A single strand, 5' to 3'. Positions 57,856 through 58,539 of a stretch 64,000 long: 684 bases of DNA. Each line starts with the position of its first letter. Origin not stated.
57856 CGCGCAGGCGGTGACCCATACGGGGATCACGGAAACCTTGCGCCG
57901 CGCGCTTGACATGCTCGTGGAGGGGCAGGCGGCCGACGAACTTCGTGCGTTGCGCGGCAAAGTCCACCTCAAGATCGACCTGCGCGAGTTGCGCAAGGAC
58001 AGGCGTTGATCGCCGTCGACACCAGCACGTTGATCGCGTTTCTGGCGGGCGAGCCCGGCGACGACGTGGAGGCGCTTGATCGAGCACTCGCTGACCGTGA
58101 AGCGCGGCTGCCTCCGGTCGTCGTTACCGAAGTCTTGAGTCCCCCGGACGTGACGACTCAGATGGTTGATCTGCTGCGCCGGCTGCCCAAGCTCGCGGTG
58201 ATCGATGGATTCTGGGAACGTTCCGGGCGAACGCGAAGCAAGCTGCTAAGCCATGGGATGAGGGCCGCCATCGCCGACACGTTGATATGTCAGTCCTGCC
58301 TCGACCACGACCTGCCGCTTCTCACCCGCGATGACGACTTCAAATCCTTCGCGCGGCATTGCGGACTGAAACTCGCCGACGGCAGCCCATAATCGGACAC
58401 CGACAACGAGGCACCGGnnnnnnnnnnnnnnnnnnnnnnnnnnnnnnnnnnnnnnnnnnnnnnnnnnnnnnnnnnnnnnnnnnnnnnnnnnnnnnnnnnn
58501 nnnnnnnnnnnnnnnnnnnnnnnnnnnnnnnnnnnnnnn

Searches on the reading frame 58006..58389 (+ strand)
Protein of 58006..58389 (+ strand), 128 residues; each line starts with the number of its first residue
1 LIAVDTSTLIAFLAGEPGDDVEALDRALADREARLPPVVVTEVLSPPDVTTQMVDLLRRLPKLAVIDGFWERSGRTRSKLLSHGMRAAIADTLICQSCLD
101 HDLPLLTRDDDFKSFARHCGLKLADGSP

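Call 80: search_protein_families(library=pfam, proteins=[window:58006-58389:+], max_evalue=0.01)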
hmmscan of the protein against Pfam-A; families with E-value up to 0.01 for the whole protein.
window:58006-58389:+ (128 aa): 1 family
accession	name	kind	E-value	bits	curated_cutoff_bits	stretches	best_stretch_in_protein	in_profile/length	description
PF01850.27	PIN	-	1.3e-10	42.4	23.6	1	2-116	1-118/120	PIN domain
